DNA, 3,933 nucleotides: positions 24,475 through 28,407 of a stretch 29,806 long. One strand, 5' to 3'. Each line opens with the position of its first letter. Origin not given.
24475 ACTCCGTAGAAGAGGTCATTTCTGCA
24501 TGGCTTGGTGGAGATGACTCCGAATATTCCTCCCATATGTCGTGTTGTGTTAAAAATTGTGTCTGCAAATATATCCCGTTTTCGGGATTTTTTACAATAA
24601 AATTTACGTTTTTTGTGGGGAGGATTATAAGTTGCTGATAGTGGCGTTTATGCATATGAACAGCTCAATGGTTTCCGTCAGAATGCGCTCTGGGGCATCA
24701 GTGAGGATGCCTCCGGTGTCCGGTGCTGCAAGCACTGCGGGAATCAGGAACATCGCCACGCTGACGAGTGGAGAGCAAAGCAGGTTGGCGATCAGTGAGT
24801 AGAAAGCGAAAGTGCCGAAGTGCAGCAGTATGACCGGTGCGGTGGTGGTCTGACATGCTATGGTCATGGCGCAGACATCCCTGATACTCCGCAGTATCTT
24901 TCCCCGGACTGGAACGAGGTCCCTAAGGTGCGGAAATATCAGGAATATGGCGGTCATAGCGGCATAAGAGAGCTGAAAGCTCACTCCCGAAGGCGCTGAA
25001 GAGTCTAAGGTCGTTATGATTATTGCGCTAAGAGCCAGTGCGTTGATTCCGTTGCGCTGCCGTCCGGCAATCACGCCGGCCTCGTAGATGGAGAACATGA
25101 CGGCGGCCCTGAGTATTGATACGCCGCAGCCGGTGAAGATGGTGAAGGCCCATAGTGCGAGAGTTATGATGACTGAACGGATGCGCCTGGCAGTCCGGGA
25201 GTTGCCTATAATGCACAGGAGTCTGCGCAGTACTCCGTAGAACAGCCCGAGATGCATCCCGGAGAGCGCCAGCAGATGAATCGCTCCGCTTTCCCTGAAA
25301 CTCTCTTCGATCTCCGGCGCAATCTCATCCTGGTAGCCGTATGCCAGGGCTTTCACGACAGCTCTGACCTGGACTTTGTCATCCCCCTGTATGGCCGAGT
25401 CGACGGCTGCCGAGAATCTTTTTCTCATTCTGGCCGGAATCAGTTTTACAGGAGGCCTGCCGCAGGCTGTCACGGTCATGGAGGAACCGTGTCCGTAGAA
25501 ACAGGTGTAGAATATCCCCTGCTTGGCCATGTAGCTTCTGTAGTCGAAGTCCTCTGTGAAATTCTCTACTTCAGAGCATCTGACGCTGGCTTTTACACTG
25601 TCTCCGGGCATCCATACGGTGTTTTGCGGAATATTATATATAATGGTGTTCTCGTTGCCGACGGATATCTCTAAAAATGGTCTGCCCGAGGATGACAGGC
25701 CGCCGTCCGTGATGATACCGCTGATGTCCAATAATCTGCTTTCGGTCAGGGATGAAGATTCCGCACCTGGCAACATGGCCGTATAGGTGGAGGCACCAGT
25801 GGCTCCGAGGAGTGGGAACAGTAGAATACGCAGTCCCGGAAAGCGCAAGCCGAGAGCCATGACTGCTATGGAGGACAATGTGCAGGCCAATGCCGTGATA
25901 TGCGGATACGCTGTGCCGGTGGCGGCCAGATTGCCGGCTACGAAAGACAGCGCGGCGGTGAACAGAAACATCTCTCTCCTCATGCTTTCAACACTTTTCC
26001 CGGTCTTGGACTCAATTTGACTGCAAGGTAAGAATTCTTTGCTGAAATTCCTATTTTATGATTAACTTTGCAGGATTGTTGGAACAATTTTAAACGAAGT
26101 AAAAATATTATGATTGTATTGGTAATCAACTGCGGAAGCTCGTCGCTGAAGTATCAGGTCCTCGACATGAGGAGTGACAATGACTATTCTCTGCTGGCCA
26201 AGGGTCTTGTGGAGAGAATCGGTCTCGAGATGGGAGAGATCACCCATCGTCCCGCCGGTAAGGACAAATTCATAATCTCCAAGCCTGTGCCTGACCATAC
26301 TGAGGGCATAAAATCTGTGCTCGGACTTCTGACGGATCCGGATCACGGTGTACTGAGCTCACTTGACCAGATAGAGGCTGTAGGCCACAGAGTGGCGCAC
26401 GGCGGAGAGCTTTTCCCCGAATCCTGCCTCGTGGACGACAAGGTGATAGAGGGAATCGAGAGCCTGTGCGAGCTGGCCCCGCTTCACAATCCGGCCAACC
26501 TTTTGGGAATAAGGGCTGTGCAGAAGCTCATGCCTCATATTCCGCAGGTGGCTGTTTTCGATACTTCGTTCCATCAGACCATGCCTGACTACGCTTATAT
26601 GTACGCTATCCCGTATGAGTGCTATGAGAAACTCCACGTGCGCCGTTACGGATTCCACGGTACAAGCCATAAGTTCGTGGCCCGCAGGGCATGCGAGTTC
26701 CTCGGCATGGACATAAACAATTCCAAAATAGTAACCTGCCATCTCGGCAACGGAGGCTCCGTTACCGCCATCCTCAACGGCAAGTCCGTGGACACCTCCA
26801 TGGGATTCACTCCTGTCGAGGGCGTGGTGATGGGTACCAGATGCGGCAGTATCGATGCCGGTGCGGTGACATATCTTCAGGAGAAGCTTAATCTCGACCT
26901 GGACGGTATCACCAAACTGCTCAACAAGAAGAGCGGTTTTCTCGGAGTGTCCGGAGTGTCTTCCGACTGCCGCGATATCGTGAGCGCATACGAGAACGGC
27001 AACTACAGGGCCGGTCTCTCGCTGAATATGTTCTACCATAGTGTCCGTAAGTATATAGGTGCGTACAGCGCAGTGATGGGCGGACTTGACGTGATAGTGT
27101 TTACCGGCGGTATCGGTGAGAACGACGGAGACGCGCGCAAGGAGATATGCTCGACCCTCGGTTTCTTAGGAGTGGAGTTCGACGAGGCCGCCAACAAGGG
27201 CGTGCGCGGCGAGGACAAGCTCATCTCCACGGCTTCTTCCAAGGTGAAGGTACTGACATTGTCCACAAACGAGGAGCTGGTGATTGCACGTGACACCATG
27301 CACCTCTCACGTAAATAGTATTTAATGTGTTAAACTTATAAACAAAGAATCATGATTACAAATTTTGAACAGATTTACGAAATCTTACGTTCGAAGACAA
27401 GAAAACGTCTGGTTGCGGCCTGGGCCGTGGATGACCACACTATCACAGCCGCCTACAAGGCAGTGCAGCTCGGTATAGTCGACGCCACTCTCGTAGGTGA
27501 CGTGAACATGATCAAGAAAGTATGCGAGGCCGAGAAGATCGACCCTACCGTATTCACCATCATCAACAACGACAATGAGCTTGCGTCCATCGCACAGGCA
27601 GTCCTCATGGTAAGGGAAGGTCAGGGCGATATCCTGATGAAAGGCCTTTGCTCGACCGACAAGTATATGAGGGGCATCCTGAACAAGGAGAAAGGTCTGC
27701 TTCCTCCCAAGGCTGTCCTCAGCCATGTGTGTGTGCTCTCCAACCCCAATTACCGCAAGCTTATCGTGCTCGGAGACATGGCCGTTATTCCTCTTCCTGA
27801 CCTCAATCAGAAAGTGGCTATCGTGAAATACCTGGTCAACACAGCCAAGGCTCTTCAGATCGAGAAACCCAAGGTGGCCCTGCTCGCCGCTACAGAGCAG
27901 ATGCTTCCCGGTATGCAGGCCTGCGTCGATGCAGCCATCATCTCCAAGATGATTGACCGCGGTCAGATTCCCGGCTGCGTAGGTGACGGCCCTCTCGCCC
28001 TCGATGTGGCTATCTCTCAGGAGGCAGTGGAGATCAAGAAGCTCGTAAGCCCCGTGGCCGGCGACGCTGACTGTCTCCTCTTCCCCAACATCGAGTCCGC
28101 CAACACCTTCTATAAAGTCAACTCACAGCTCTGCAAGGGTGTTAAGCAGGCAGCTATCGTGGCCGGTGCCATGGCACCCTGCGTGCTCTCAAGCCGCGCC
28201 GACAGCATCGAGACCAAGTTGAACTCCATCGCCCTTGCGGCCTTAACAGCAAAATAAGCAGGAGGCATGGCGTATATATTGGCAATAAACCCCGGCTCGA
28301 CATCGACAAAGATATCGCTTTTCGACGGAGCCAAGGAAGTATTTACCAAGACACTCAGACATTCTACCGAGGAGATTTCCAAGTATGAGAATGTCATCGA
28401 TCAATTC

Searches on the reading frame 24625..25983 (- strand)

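Call 6: search_protein_families(library=pfam, proteins=[window:24625-25983:-], max_evalue=0.01)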
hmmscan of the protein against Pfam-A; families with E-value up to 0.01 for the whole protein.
window:24625-25983:- (452 aa): 2 families
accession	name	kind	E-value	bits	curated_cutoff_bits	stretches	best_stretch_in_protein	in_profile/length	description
PF03772.21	Competence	-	1.8e-47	162.4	23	1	213-414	1-200/270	Competence protein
PF13567.11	DUF4131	-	2.8e-06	27.6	31.6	1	47-162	29-158/165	Domain of unknown function (DUF4131)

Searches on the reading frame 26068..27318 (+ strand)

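Call 6: search_protein_families(library=pfam, proteins=[window:26068-27318:+], max_evalue=0.01)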
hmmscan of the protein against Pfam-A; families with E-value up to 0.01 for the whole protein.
window:26068-27318:+ (416 aa): 1 family
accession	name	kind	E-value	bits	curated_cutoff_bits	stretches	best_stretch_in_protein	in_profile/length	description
PF00871.23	Acetate_kinase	-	1.9e-152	507.9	22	1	17-408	2-392/392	Acetokinase family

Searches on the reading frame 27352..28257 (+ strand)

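Call 6: search_protein_families(library=pfam, proteins=[window:27352-28257:+], max_evalue=0.01)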
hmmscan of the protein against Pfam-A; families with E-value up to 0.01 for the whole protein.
window:27352-28257:+ (301 aa): 1 family
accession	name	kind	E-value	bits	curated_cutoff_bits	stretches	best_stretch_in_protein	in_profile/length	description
PF01515.24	PTA_PTB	-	3e-43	148.8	24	2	80-297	105-319/319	Phosphate acetyl/butaryl transferase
